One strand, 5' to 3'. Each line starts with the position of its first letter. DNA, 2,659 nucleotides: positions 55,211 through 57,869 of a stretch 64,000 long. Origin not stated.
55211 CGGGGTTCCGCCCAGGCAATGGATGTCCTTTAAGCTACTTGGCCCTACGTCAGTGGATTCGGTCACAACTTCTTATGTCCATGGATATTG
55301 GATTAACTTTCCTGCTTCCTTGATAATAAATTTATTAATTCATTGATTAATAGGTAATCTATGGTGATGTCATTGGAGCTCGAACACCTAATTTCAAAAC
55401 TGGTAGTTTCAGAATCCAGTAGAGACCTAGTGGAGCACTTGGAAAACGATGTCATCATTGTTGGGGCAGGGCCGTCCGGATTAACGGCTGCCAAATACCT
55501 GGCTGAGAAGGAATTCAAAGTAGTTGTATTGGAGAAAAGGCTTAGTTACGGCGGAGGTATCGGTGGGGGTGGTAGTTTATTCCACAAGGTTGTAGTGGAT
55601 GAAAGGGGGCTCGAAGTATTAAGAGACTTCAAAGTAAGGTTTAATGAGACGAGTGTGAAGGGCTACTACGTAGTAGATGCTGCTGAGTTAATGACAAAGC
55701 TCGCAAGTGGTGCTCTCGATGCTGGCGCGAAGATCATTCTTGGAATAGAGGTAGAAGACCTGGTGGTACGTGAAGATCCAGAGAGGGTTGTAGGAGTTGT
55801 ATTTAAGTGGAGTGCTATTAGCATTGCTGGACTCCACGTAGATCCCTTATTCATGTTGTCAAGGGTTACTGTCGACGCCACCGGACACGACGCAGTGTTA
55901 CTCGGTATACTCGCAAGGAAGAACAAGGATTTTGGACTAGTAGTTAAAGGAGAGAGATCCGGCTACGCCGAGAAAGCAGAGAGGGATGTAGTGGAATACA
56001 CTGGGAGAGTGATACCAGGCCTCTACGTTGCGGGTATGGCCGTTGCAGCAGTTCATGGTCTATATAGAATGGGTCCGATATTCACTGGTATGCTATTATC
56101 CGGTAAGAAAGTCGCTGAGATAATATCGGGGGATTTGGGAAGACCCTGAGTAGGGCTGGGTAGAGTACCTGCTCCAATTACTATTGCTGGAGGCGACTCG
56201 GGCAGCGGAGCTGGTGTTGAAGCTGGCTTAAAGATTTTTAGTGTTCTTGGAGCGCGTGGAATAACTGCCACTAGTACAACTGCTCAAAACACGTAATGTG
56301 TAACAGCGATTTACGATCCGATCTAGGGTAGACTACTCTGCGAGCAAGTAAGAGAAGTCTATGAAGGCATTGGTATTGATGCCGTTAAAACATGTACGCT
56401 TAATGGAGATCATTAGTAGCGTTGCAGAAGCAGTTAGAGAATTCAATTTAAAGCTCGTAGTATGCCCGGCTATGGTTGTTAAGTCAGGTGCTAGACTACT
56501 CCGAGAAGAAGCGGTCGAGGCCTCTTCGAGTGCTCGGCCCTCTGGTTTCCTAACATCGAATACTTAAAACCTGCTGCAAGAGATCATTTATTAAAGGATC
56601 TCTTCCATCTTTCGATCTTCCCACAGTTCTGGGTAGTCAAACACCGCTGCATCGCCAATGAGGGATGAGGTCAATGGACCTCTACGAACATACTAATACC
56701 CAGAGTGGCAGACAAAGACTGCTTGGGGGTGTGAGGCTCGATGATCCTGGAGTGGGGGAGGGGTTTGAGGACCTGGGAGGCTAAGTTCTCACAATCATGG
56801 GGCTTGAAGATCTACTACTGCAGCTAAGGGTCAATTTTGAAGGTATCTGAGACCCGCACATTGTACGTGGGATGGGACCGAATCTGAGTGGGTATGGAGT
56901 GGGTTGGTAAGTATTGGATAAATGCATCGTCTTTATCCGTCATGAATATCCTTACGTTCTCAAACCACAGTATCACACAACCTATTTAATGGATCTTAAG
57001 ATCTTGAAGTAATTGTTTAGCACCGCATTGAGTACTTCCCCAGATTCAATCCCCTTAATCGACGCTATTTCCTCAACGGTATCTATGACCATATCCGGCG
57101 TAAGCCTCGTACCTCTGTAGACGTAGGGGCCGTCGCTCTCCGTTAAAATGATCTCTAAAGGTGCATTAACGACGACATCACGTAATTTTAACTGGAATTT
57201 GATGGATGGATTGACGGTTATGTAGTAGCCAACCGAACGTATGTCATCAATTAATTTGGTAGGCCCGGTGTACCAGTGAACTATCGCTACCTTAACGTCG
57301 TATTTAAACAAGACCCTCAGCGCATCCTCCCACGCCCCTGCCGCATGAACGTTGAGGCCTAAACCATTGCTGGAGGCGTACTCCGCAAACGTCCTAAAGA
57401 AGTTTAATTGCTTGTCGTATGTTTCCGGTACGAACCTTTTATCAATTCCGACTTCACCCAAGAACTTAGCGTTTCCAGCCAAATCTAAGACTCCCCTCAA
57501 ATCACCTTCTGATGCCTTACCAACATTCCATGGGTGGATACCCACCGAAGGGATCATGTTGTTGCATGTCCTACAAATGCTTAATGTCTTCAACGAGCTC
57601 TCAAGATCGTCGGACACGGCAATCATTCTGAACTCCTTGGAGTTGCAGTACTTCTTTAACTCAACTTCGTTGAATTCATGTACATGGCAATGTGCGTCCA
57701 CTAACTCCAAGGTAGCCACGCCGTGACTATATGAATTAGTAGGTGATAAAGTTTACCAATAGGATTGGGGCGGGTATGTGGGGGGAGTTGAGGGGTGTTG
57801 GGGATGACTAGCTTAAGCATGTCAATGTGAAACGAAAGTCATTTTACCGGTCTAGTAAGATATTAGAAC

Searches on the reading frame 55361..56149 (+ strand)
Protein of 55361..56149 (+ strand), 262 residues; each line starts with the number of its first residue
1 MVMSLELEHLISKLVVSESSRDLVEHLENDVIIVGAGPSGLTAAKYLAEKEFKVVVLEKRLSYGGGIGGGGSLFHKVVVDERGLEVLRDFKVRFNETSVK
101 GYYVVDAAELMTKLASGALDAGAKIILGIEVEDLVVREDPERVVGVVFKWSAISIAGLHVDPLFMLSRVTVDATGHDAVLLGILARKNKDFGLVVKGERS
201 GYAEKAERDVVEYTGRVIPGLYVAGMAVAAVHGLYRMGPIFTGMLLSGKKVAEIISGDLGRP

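Call 59: search_protein_families(library=pfam, proteins=[window:55361-56149:+])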
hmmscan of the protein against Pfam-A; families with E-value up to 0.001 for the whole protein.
window:55361-56149:+ (262 aa): 10 families
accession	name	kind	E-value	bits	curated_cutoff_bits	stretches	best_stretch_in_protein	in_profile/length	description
PF01946.23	Thi4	-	1.1e-76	257.7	26.2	1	12-241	1-235/235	Thi4 family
PF01266.30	DAO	-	3.1e-12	47.1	27.9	1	30-78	1-50/353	FAD dependent oxidoreductase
PF00890.30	FAD_binding_2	-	1.2e-10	41.6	20.4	1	30-65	1-36/414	FAD binding domain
PF13450.12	NAD_binding_8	-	9.3e-09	35.9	21.9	1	33-66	1-34/68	NAD(P)-binding Rossmann-like domain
PF12831.13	FAD_oxidored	-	1.2e-06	28.5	27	1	30-152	1-130/416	FAD dependent oxidoreductase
PF07992.20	Pyr_redox_2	-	2.1e-06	27.8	26.1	1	30-79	2-47/291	Pyridine nucleotide-disulphide oxidoreductase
PF03486.20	HI0933_like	-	1.2e-05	25.4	50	1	30-66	2-38/244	HI0933-like protein Rossmann domain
PF01494.25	FAD_binding_3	-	1.8e-05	24.6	22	1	29-60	2-33/349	FAD binding domain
PF13738.12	Pyr_redox_3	-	0.00034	20.4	30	1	32-60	1-30/305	Pyridine nucleotide-disulphide oxidoreductase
PF01593.30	Amino_oxidase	-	0.00071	19.4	19.8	0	39-65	2-28/443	Flavin containing amine oxidoreductase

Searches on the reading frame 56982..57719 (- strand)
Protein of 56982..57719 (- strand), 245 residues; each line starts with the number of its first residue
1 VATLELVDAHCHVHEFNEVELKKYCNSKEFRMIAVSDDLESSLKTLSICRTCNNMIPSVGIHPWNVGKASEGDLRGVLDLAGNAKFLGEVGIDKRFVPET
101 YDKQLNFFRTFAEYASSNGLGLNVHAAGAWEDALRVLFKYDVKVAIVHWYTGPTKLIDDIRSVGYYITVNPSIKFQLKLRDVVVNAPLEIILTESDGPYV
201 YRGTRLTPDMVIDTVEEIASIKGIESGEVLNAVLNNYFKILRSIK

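Call 59: search_protein_families(library=pfam, proteins=[window:56982-57719:-])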
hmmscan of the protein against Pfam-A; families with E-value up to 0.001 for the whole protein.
window:56982-57719:- (245 aa): 1 family
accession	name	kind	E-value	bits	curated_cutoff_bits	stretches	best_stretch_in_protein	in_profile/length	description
PF01026.27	TatD_DNase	-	3.4e-47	161.4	27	1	7-241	1-252/253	TatD related DNase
